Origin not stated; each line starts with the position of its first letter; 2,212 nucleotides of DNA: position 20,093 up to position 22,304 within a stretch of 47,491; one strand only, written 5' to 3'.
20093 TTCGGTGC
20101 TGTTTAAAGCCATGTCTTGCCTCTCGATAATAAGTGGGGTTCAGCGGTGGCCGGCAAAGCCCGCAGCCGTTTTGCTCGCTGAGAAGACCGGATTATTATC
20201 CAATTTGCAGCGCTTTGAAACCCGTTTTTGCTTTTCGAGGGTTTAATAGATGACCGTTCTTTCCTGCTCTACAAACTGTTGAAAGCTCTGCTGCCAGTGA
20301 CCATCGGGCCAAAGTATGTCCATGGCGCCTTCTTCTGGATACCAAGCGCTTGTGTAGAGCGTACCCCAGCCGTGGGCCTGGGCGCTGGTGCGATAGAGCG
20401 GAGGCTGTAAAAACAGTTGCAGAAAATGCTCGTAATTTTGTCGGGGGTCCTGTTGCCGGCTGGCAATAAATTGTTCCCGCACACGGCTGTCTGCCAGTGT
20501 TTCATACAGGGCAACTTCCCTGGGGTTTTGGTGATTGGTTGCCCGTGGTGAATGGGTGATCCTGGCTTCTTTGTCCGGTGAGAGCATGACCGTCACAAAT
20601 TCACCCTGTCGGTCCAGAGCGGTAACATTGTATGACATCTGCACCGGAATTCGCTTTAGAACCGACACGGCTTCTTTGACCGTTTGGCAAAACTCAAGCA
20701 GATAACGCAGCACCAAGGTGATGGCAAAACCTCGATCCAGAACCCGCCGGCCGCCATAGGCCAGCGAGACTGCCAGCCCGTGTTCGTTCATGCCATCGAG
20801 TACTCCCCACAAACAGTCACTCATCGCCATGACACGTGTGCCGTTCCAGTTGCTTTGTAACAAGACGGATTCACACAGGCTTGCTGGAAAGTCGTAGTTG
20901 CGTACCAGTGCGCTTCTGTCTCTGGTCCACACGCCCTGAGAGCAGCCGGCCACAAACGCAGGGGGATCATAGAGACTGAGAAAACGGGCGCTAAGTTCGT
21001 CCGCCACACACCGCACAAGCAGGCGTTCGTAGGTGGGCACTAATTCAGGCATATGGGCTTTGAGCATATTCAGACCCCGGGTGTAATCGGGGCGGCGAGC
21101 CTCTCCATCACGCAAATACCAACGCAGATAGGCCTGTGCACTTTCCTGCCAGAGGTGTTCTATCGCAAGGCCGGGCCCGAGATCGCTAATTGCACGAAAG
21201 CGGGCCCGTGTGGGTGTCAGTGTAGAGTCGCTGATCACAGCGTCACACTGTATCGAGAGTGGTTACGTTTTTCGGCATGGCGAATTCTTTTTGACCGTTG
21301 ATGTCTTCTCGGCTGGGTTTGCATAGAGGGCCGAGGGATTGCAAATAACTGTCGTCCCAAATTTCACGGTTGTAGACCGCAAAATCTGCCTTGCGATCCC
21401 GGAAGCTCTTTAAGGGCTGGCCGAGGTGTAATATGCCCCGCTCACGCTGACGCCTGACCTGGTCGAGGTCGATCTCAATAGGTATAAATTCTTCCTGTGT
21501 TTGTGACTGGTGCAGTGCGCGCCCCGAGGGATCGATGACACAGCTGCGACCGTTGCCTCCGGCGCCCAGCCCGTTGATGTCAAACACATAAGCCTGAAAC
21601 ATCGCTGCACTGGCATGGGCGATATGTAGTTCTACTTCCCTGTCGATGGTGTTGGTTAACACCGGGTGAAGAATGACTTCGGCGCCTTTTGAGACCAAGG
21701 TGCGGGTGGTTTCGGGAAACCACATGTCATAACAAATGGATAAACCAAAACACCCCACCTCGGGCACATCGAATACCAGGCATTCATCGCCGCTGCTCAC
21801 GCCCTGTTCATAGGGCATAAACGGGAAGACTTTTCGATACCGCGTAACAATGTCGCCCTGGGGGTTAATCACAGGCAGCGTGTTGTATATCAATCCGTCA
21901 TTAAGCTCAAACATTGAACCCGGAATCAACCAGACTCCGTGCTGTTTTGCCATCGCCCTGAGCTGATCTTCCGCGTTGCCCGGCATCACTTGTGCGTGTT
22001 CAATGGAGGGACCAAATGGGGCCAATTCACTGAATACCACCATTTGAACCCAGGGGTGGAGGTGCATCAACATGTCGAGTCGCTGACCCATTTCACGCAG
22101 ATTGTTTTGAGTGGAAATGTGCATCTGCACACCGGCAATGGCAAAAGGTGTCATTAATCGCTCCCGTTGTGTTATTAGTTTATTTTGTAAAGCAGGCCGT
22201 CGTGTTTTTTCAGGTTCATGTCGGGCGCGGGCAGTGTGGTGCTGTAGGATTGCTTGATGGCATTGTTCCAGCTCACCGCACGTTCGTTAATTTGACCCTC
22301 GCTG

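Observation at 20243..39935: Composite gamma-glutamyl/amide-bond locus with outer-membrane uptake, two periplasmic GGTs, glutamate import and dedicated sensing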

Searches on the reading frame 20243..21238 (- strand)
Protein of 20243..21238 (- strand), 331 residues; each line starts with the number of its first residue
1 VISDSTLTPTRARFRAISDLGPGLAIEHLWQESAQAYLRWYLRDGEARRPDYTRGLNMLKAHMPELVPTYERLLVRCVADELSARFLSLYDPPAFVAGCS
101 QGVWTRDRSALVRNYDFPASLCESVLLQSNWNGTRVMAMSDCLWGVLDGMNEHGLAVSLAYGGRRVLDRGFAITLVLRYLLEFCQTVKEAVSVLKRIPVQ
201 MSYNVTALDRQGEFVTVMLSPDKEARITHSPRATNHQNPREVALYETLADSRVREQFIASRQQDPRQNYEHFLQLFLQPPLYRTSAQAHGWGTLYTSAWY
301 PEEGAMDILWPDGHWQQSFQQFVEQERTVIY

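Call 3: search_protein_families(library=pfam, proteins=[window:20243-21238:-])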
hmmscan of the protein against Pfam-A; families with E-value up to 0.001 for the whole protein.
window:20243-21238:- (331 aa): 1 family
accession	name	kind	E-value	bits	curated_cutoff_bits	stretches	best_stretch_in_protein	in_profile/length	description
PF03417.21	AAT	-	5.6e-30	105.1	23.2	1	107-312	5-222/225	Acyl-coenzyme A:6-aminopenicillanic acid acyl-transferase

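Call 5: search_protein_families(library=ncbifam, proteins=[window:20243-21238:-], max_evalue=0.01)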
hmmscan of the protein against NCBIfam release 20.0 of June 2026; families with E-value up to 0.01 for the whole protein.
window:20243-21238:- (331 aa): 1 family
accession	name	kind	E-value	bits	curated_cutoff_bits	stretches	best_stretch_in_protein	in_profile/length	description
NF040521.1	C45_proenzyme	subfamily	2.9e-37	128.7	85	1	31-306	21-313/313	C45 family autoproteolytic acyltransferase/hydrolase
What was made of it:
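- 20243..21238 (-): C45 (AAT-family) Ntn hydrolase/acyltransferase, cytoplasmic; part of the accessory module. PF03417 at 105 bits and NF040521 at 129 bits (calls 3, 5).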

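Call 57: search_solved_structures(query=window:20243-21238:-, max_evalue=0.01)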
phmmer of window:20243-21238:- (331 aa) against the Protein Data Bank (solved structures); distinct sequences matched with E-value up to 0.01: 0.

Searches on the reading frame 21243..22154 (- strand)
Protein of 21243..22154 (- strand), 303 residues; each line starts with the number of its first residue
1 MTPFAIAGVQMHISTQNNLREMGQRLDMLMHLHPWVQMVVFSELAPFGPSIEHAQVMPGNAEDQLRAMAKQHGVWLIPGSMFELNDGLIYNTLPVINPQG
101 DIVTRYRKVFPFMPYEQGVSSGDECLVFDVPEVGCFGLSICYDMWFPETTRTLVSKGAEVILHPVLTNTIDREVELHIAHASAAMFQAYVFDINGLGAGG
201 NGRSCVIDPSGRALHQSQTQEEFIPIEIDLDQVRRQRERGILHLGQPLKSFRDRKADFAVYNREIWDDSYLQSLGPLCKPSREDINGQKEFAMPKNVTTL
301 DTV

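Call 3: search_protein_families(library=pfam, proteins=[window:21243-22154:-])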
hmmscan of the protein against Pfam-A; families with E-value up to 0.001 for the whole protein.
window:21243-22154:- (303 aa): 1 family
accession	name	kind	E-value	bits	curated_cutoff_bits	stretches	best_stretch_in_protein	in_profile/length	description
PF00795.27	CN_hydrolase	-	5.9e-30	104.9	23.2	1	9-237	5-255/256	Carbon-nitrogen hydrolase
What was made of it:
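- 21243..22154 (-): Carbon-nitrogen hydrolase (Nit2/omega-amidase-like, distant); accessory module. PF00795 at 105 bits (call 3).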

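Call 5: search_protein_families(library=ncbifam, proteins=[window:21243-22154:-], max_evalue=0.01)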
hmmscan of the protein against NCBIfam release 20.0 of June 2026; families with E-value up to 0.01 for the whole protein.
window:21243-22154:- (303 aa): 10 families
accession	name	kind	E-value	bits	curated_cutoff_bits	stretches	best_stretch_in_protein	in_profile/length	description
NF009802.0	PRK13286.1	equivalog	6.4e-19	68.1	427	1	17-238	33-268/345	aliphatic amidase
TIGR03381.1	agmatine_aguB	equivalog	5.3e-18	65.3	410.25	1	63-239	69-264/279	N-carbamoylputrescine amidase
NF040852.1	nitrile_Arch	equivalog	1e-17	64.2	500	1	55-258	61-259/262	nitrilase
NF009803.0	PRK13287.1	equivalog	1.7e-15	56.6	406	1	23-238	40-267/333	formamidase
TIGR00546.1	lnt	equivalog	2.8e-15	56.4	132.9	1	24-212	182-394/395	apolipoprotein N-acyltransferase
NF033621.1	de_GSH_amidase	exception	1.6e-14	53.9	355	1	51-238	53-245/260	deaminated glutathione amidase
NF043013.1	DeGluthAmidYersProt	equivalog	8.7e-13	48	500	1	56-238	60-260/278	deaminated glutathione amidase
NF010588.0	PRK13981.1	equivalog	3.5e-07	29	479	1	63-228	71-244/546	NAD+ synthase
TIGR04048.1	nitrile_sll0784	equivalog_domain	1.1e-06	27.9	502.6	1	51-160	69-178/301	Nit6803 family nitrilase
NF007757.0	PRK10438.1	equivalog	1.5e-05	24.4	249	1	15-238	18-242/256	amidohydrolase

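Call 58: search_solved_structures(query=window:21243-22154:-, max_evalue=1e-8)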
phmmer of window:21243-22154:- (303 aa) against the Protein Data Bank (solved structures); distinct sequences matched with E-value up to 1e-8: 16.
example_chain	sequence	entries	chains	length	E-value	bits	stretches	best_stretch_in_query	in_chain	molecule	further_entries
2w1v_A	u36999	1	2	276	3.2e-19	72.5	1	45-238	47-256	NITRILASE HOMOLOG 2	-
1j31_A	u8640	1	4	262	4e-17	65.6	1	55-239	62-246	Hypothetical protein PH0642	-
3ivz_A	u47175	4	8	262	9.9e-17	64.3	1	52-240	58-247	Nitrilase | Beta ureidopropionase (Beta-alanine synthase)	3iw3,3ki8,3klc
7ovg_A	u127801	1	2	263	7.2e-16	61.5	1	55-239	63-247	CN hydrolase domain-containing protein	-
6ypa_A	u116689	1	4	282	8.9e-16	61.2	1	55-239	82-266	CN hydrolase domain-containing protein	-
1f89_A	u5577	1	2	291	6.7e-15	58.3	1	58-237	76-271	32.5 KDA PROTEIN YLR351C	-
2plq_A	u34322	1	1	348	8.6e-15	57.9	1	34-238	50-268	Aliphatic amidase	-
4lf0_A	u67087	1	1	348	2e-14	56.7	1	34-238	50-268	Aliphatic amidase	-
4gyl_A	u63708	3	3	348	6.3e-14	55.1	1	34-238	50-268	Aliphatic amidase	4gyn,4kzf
6mg6_A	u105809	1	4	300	7.7e-14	54.8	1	15-173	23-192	Carbon-nitrogen hydrolase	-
2uxy_A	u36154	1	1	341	1.9e-13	53.5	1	17-237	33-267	ALIPHATIC AMIDASE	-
3p8k_A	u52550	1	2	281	7e-13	51.7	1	32-239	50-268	Hydrolase, carbon-nitrogen family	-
5g3o_A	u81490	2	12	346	5.4e-12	48.7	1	30-169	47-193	FORMAMIDASE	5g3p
5h8i_A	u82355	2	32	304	8.8e-11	44.8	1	64-168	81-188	N-carbamoylputrescine amidohydrolase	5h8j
2dyu_A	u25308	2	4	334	9.1e-10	41.4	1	6-163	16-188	Formamidase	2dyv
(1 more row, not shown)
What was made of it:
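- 21243..22154 (-): Best solved relative is mouse Nit2 at 72 bits (call 58).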
